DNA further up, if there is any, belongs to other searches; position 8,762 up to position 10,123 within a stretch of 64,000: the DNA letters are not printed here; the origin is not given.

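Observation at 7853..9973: VapBC module bracketed by a ~300-bp duplication of the 3' end of a DUF1016_N-thermonuclease fusion gene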

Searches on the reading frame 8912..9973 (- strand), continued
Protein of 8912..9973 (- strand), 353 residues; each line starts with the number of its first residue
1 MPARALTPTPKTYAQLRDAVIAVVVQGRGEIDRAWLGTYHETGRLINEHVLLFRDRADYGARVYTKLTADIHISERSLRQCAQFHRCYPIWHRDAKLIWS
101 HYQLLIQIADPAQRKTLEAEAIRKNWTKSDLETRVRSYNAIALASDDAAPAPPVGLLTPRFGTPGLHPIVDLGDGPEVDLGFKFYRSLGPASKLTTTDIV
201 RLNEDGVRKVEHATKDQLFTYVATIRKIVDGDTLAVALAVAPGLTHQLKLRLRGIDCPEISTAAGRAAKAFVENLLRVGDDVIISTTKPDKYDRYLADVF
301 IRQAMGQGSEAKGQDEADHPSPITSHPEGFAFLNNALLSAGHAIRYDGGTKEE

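Call 26: search_protein_families(library=padloc, proteins=[window:8915-9973:-, L059:644-949:+, L059:954-1376:+, L059:1772-4306:-, L059:4324-5307:-], max_evalue=0.001)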
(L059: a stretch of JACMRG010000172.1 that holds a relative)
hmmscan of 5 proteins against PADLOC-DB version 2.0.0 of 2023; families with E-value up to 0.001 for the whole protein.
window:8915-9973:- (353 aa): 19 families
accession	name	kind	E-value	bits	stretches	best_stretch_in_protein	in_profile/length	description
PDLC04807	PDC-S02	-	2e-18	64.7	1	27-137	31-151/351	-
PDLC04820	PDC-S02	-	7.9e-17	59.3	1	12-137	29-164/332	-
PDLC04812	PDC-S02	-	2.1e-16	58.1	1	12-137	7-143/151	-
PDLC04827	PDC-S02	-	1.1e-14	52.6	1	13-145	10-155/234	-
PDLC04809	PDC-S02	-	5.5e-09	34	1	28-135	29-143/156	-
PDLC04797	PDC-S02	-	9.2e-09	33.4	1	30-117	26-120/126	-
PDLC04825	PDC-S02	-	1.3e-08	33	1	38-142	43-158/193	-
PDLC04803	PDC-S02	-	9.4e-08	30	1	73-137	10-75/269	-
PDLC04802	PDC-S02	-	2.3e-07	29.1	1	28-124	28-133/171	-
PDLC01096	C3a212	-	6.2e-07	26.9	1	222-295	47-121/279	SNc+LTD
PDLC04808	PDC-S02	-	1.1e-06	26.8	1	30-107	25-109/111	-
PDLC04822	PDC-S02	-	1.1e-05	23.2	1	34-138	35-150/294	-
PDLC04826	PDC-S02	-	4e-05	21.3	1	30-135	32-146/222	-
PDLC04831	PDC-S02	-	0.00015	19.3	1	29-137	31-148/346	-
PDLC04821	PDC-S02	-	0.0002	19.5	1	34-117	35-127/133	-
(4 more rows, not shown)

L059:644-949:+ (102 aa): 0 families

L059:954-1376:+ (141 aa): 0 families

L059:1772-4306:- (845 aa): 6 families
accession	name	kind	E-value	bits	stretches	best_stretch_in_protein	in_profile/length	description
PDLC04233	IetS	-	1.8e-32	110.3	1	287-836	297-849/855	-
PDLC02198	IetS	-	1.1e-30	104.3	1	281-832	242-780/795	-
PDLC02201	IetS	-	5.7e-14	49.3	1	291-652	253-569/781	-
PDLC02197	IetS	-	4.7e-13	46.3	1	289-606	255-543/749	-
PDLC03014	subtilase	-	0.00012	19.7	1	273-599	156-376/391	-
PDLC04234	IetS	-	0.00023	17.5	0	290-347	301-358/656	-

L059:4324-5307:- (328 aa): 9 families
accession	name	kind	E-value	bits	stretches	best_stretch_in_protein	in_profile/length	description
PDLC04232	IetA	-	6.5e-72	240.7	1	1-322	1-317/330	-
PDLC02196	IetA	-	2e-64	216.3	1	2-314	2-318/374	-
PDLC02195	IetA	-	1e-48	164.6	1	71-311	88-331/395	-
PDLC04231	IetA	-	6.1e-41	138.9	1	1-252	1-251/262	-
PDLC00914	TRIP13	-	3.9e-13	47.5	1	117-276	70-246/302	TRIP13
PDLC00915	TRIP13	-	1.3e-08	32.6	1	120-267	65-230/302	TRIP13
PDLC02496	BrxF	-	7.8e-05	20.8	0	118-162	21-63/158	BrxF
PDLC04140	mad8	-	0.00028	18.5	1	116-292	25-129/314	mads_8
PDLC03838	DolB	-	0.00033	18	0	121-187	169-240/375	-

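Call 27: search_protein_families(library=pfam, proteins=[L059:644-949:+, L059:954-1376:+, L059:1772-4306:-, L059:4324-5307:-, L003:8308-8523:+, L003:8584-8805:-, L003:8860-9438:-, L003:4730-5398:-], max_evalue=0.001)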
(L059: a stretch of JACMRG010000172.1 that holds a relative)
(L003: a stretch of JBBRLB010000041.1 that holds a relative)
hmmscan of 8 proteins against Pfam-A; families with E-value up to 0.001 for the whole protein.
L059:644-949:+ (102 aa): 0 families

L059:954-1376:+ (141 aa): 2 families
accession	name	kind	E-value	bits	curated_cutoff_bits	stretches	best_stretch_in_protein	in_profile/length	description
PF01850.27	PIN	-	2.7e-11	44.6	23.6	1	5-124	2-115/120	PIN domain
PF13470.12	PIN_3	-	8.4e-07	30.2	27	1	4-115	2-107/115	PIN domain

L059:1772-4306:- (845 aa): 1 family
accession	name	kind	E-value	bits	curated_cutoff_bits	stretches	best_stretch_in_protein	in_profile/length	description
PF00082.27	Peptidase_S8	-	9.3e-48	163.4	21.8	1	293-628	4-288/288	Subtilase family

L059:4324-5307:- (328 aa): 6 families
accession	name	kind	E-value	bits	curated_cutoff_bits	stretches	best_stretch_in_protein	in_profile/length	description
PF00004.35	AAA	-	2.2e-26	93.3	21.2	1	121-246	1-130/131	ATPase family associated with various cellular activities (AAA)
PF07728.20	AAA_5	-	5.7e-05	23.6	22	0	121-163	2-41/139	AAA domain (dynein-related subfamily)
PF13671.12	AAA_33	-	6e-05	23.8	27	1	121-178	2-57/143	AAA domain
PF13401.12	AAA_22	-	0.0002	22.1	27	0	119-142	6-29/130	AAA domain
PF20720.3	nSTAND3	-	0.00039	20.6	27.2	1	114-185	13-74/155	Novel STAND NTPase 3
PF01078.27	Mg_chelatase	-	0.00081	19.3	20.3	0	118-142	22-46/207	Magnesium chelatase, subunit ChlI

L003:8308-8523:+ (72 aa): 1 family
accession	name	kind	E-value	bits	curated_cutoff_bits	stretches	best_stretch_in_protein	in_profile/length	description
PF04255.20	DUF433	-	4.2e-13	49.3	23.6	1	11-64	2-55/56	Protein of unknown function (DUF433)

L003:8584-8805:- (74 aa): 0 families

L003:8860-9438:- (193 aa): 1 family
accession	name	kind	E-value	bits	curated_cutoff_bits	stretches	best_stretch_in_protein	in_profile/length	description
PF03692.20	CxxCxxCC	-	1.2e-05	26.4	23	1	24-96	2-70/85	Putative zinc- or iron-chelating domain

L003:4730-5398:- (223 aa): 1 family
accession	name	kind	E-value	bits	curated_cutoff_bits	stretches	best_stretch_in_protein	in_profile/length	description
PF22825.2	HpiC1-like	-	3.6e-12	47.1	27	1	25-189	2-174/174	HpiC1 cyclase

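Call 32: find_related_loci(query=window:8915-9973:-, collection=metagenome_contigs, flank=5000)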
Query window:8915-9973:- (353 aa) in metagenome_contigs; peptide patterns used: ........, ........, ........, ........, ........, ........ (x = any residue, [..] = any of these).
248 stretches matched a pattern; 4 encode a relative of the query (tblastn E <= 1e-3); 4 distinct loci.
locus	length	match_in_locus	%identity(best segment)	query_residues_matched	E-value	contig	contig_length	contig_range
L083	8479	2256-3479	57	1-353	1e-142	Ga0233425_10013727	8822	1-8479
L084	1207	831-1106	86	1-92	8e-49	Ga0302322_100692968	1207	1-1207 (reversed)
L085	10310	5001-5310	83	73-282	8e-28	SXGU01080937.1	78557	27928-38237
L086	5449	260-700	27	13-146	5e-10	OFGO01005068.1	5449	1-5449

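Call 53: search_protein_families(library=pfam, alignment_id=A5, max_evalue=0.0001)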
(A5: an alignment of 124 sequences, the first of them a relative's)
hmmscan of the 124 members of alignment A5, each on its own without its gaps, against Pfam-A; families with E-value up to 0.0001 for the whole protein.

A. member 1, L003:7041-7364:+ (108 aa): 1 family
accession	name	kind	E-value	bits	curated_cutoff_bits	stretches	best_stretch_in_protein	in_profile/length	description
PF02604.26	PhdYeFM_antitox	-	5.8e-10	39.2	29.8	1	28-69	1-43/74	Antitoxin Phd_YefM, type II toxin-antitoxin system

B. families by the number of members that match (of 124 scanned): 102 families (the first 25 are shown)
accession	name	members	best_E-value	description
PF01850.27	PIN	4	1.1e-11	PIN domain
PF00884.28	Sulfatase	3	1e-52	Sulfatase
PF16347.10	SGSH_C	3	2.2e-38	N-sulphoglucosamine sulphohydrolase, C-terminal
PF00270.35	DEAD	3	2.3e-20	DEAD/DEAH box helicase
PF04851.21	ResIII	3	1.4e-13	Type III restriction enzyme, res subunit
PF13470.12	PIN_3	3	4.2e-07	PIN domain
PF02384.22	N6_Mtase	2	1e-44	N-6 DNA Methylase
PF09720.15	Unstab_antitox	2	2.2e-12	Putative addiction module component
PF00271.37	Helicase_C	2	4.9e-08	Helicase conserved C-terminal domain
PF01170.24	UPF0020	2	3.2e-07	RMKL-like, methyltransferase domain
PF01663.27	Phosphodiest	2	3.1e-05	Type I phosphodiesterase / nucleotide pyrophosphatase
PF19614.4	DUF6119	1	2.7e-133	Family of unknown function (DUF6119)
PF07995.17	GSDH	1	7e-115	Glucose / Sorbosone dehydrogenase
PF00456.26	Transketolase_N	1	1.8e-108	Transketolase, thiamine diphosphate binding domain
PF25596.1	CPSase_L_D1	1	3e-100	Carbamoyl phosphate synthase preATP-grasp domain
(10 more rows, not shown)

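Call 54: predict_structure(alignment_id=A2)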
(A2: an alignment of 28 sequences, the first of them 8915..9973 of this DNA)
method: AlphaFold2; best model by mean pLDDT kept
length: 353 residues; sequences in the alignment: 28
mean_pLDDT: 82.2   pTM: 0.53
mean pLDDT of the five models: 82.2, 80.7, 79.5, 77.7, 77.3
residues with pLDDT >= 90: 140; 70-90: 154; 50-70: 29; < 50: 30
segments of 3 or more residues with pLDDT < 50: 305-325, 350-353
pLDDT, mean of each block of 10 residues (from residue 1): 59 84 79 83 89 79 90 89 82 67 87 87 87 84 58 80 93 91 89 92 91 91 96 95 92 93 90 94 89 88 56 38 56 93 78 39
secondary structure, 60 per line:
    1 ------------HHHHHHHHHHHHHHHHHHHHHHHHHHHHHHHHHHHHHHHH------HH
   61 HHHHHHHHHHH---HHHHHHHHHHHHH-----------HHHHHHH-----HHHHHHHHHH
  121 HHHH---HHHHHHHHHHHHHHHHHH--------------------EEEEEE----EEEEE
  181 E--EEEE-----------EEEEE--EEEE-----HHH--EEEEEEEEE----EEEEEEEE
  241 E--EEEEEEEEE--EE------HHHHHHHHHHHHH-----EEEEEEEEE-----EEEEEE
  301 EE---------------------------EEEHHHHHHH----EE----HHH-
elements in order: H13-52 H59-71 H75-87 H99-105 H111-124 H128-145 E166-171 E176-181 E184-187 E199-203 E206-209 E220-228 E233-241 E244-252 H263-275 E281-289 E295-302 E330-332 H333-339

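Call 56: fold_search(model_id=the predicted structure, library=pdb)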
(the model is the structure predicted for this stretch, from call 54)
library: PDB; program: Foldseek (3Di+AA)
matches with E <= 10: 535; with E <= 0.001: 203
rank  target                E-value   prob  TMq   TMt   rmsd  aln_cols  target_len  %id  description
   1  5kgu                  2.0e-06  1.00  0.27  0.69   3.3       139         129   21  Crystal structure of Staphylococcal nuclease variant Delta+PHS N118D at cryogenic temperature (released 2016-06-22)
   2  4kta                  2.0e-06  1.00  0.25  0.66   5.6       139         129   21  Crystal structure of Staphylococcal nuclease variant Delta+PHS R105Q at cryogenic temperatures (released 2013-06-12)
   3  4ky5                  2.2e-06  1.00  0.26  0.68   3.4       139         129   21  Crystal structure of Staphylococcal nuclease variant Delta+PHS V23D at pH 7 and cryogenic temperature (released 2013-06-12)
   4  4zuj                  2.4e-06  1.00  0.26  0.67   2.6       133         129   22  Crystal structure of Staphylococcal nuclease variant Delta+PHS Y91H at cryogenic temperature (released 2015-05-27)
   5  4zui                  2.9e-06  1.00  0.25  0.64   5.2       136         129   22  Crystal structure of Staphylococcal nuclease variant Delta+PHS V23H at cryogenic temperature (released 2015-05-27)
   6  4f8m                  3.0e-06  1.00  0.26  0.68   3.4       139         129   22  Crystal structure of Staphylococcal nuclease variant Delta+PHS V23I/I92V at cryogenic temperature (released 2012-06-13)
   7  5igf                  3.0e-06  1.00  0.25  0.65   5.5       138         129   21  Crystal structure of Staphylococcal nuclease variant Delta+PHS T62H/V66D at cryogenic temperature (released 2016-03-09)
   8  3pmf                  3.2e-06  1.00  0.27  0.69   3.3       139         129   21  Crystal structure of Staphylococcal nuclease variant Delta+PHS V23A at cryogenic temperature (released 2011-11-16)
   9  4nkl                  3.2e-06  1.00  0.26  0.68   3.2       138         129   21  Crystal structure of Staphylococcal nuclease variant Delta+PHS V66A/I92Q at cryogenic temperature (released 2013-11-20)
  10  4dgz                  3.2e-06  1.00  0.26  0.68   3.2       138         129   21  Crystal structure of Staphylococcal nuclease variant Delta+PHS I92A/L125A at cryogenic temperature (released 2012-02-08)
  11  4s3s                  3.2e-06  1.00  0.26  0.68   3.4       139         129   21  Crystal structure of Staphylococcal nuclease variant Delta+PHS I92K/V23A at cryogenic temperature (released 2015-07-01)
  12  5kyi                  3.2e-06  1.00  0.26  0.68   3.4       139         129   21  Crystal structure of Staphylococcal nuclease variant Delta+PHS T62K/V66E pH 9 at cryogenic temperature (released 2016-08-03)
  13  5isr                  3.4e-06  1.00  0.26  0.68   2.4       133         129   22  Crystal structure of Staphylococcal nuclease variant Delta+PHS L38E at cryogenic temperature (released 2016-03-23)
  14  3itp                  3.4e-06  1.00  0.27  0.69   3.3       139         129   21  Crystal structure of Staphylococcal nuclease variant Delta+PHS F34K at cryogenic temperature (released 2010-07-21)
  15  4du9                  3.6e-06  1.00  0.27  0.69   3.3       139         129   21  Crystal structure of Staphylococcal nuclease variant Delta+PHS I92A/V74A at cryogenic temperature (released 2012-03-07)
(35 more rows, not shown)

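Call 80: search_protein_families(library=pfam, proteins=[L004:7276-9198:+, L004:9418-9924:+, L006:6687-7697:-, L006:7697-8908:-, L007:7664-8497:-, L008:7090-10236:-, L009:7186-10158:+, L010:3814-5898:+, L011:7137-8510:-, L005:7185-7748:+], max_evalue=0.0001)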
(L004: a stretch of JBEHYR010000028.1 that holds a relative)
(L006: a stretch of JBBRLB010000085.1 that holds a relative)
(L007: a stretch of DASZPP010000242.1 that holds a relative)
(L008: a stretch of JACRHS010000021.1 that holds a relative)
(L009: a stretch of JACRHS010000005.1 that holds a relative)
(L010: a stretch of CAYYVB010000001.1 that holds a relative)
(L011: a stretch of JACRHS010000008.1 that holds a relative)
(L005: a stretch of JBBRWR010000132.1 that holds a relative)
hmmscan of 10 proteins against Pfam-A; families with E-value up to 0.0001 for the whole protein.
L004:7276-9198:+ (641 aa): 4 families
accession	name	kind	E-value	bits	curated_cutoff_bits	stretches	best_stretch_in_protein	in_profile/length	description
PF13175.12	AAA_15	-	1.2e-12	48.6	32.1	1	1-401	1-372/374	AAA ATPase domain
PF13304.12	AAA_21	-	7.2e-12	46.4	27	1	290-400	220-300/304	AAA domain, putative AbiEii toxin, Type IV TA system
PF02463.25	SMC_N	-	8.1e-07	29.1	40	0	3-45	2-45/220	RecF/RecN/SMC N terminal domain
PF13476.12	AAA_23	-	1.4e-06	29.5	27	1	6-213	2-176/201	AAA domain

L004:9418-9924:+ (169 aa): 1 family
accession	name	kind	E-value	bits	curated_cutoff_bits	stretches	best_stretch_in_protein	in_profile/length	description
PF09720.15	Unstab_antitox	-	2.2e-12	47.2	23.3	1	108-161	2-54/54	Putative addiction module component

L006:6687-7697:- (337 aa): 4 families
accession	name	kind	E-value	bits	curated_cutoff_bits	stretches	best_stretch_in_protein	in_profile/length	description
PF13614.12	AAA_31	-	7.3e-29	101.4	27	1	5-203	3-174/177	AAA domain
PF01656.29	CbiA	-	4.5e-13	49.7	25.4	1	6-153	1-54/125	CobQ/CobB/MinD/ParA nucleotide binding domain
PF09140.17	MipZ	-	1.4e-05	25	20.7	0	5-51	2-48/262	ATPase MipZ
PF02374.21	ArsA_ATPase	-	2.2e-05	24.3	24.3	1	7-62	4-59/305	Anion-transporting ATPase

L006:7697-8908:- (404 aa): 2 families
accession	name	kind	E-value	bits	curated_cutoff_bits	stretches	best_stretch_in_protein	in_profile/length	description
PF04326.19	SLFN_AlbA_2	-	1.1e-15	58.7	25.3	1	19-133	1-113/118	Schlafen, AlbA_2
PF13749.12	HATPase_c_4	-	1.2e-15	57.7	26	1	314-399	2-88/89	Putative ATP-dependent DNA helicase recG C-terminal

L007:7664-8497:- (278 aa): 0 families

L008:7090-10236:- (1049 aa): 3 families
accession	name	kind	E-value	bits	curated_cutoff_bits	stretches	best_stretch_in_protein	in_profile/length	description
PF00270.35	DEAD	-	2.3e-20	73.4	26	1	256-410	11-164/167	DEAD/DEAH box helicase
PF00271.37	Helicase_C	-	2.6e-06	28.1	23.5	1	574-648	40-110/110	Helicase conserved C-terminal domain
PF04851.21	ResIII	-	8.8e-06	26.2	22.5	1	260-377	24-140/164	Type III restriction enzyme, res subunit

L009:7186-10158:+ (991 aa): 1 family
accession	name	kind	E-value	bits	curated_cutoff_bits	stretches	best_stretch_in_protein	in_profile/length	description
PF00078.32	RVT_1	-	7.4e-09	36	29.6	1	202-313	69-165/205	Reverse transcriptase (RNA-dependent DNA polymerase)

L010:3814-5898:+ (695 aa): 4 families
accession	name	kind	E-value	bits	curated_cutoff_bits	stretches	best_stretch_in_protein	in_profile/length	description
PF02384.22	N6_Mtase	-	6.2e-32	111.6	20.4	1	323-618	3-247/311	N-6 DNA Methylase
PF07669.17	Eco57I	-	4.7e-08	33.7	25.3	1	425-581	7-165/171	Eco57I restriction-modification methylase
PF01170.24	UPF0020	-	1.8e-06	28.2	22.3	0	373-504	31-140/197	RMKL-like, methyltransferase domain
PF13588.12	HSDR_N_2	-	9.6e-05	22.9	25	0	20-128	2-98/110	Type I restriction enzyme R protein N terminus (HSDR_N)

L011:7137-8510:- (458 aa): 0 families

L005:7185-7748:+ (188 aa): 0 families
